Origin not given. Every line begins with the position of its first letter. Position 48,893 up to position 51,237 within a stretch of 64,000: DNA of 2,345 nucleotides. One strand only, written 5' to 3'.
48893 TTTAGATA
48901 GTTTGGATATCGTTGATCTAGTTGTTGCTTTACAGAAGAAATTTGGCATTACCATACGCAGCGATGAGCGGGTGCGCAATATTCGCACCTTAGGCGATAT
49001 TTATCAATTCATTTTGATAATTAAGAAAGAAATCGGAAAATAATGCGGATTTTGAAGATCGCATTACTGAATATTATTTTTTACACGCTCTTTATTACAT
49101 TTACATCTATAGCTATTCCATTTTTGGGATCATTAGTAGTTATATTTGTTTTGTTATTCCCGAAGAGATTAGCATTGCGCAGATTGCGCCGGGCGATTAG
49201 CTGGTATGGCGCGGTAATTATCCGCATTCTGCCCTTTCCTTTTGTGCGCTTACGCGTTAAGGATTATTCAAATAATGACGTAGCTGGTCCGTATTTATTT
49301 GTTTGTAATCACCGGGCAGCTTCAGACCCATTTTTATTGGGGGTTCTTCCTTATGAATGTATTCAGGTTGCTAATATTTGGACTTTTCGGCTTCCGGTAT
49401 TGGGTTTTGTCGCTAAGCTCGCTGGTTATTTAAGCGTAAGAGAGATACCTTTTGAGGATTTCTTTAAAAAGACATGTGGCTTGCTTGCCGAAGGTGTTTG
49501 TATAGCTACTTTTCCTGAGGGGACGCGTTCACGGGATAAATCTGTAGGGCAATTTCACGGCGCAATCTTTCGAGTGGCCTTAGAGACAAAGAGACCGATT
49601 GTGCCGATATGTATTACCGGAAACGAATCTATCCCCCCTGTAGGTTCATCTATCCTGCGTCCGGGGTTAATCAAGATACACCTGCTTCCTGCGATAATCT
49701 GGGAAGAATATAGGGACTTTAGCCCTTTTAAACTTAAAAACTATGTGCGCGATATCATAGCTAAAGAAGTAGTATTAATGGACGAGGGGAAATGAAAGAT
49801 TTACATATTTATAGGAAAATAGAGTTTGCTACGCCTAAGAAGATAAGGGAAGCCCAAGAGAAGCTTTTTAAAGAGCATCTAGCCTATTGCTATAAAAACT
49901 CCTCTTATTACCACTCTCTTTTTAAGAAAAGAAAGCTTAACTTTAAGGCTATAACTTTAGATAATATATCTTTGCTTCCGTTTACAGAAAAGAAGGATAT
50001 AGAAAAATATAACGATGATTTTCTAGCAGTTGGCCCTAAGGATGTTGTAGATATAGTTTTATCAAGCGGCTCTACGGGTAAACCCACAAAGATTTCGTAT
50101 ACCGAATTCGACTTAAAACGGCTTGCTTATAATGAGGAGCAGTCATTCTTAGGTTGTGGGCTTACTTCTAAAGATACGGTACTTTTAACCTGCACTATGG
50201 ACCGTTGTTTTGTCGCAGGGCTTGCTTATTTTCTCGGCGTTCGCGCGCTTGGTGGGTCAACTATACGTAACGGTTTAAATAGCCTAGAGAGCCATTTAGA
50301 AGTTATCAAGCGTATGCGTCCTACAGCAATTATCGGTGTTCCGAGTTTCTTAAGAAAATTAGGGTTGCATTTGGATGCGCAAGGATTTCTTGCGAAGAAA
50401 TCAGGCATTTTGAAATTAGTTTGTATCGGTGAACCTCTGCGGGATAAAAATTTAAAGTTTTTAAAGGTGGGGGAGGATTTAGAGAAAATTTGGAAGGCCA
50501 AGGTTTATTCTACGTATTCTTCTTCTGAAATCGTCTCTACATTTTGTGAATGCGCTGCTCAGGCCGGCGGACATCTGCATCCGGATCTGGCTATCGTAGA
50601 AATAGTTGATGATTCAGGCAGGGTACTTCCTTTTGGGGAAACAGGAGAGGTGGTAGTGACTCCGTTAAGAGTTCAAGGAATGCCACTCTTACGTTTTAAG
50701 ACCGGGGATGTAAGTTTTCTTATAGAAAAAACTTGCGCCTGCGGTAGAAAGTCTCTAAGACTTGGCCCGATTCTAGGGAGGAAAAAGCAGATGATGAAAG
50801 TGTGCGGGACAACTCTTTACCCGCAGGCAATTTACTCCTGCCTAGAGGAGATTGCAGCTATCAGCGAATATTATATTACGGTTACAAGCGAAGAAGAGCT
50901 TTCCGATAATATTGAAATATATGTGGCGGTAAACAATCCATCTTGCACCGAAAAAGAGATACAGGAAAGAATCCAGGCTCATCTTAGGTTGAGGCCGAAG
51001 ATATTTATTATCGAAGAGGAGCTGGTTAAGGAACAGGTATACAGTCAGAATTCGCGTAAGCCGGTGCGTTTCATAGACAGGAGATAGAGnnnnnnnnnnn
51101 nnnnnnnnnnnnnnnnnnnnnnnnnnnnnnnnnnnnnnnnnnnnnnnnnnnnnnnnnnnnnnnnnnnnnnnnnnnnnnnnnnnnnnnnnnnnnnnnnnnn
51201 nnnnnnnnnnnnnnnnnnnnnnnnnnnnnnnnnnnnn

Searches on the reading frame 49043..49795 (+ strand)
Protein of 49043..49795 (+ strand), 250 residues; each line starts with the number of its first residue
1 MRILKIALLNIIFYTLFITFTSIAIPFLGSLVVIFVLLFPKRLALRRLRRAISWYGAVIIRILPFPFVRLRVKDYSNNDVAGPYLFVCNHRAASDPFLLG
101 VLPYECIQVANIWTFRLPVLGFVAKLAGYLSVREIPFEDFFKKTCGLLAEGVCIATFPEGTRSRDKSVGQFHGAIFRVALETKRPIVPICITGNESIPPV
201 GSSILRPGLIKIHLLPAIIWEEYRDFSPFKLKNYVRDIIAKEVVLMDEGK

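Call 77: search_protein_families(library=pfam, proteins=[window:49043-49795:+], max_evalue=0.0001)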
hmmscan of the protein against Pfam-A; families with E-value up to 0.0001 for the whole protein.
window:49043-49795:+ (250 aa): 1 family
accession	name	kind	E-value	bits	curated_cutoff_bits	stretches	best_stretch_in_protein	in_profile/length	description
PF01553.26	Acyltransferase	-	2e-18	66.9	23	1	70-191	2-131/132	Acyltransferase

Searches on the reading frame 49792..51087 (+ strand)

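Call 77: search_protein_families(library=pfam, proteins=[window:49792-51087:+], max_evalue=0.0001)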
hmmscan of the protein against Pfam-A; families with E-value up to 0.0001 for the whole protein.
window:49792-51087:+ (431 aa): 2 families
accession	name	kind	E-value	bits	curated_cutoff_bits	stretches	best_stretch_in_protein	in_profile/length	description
PF00501.34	AMP-binding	-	9.2e-17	61.3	29.9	1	64-289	141-374/384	AMP-binding enzyme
PF14535.12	AMP-binding_C_2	-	2.3e-08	34.6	25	1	339-431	1-96/96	AMP-binding enzyme C-terminal domain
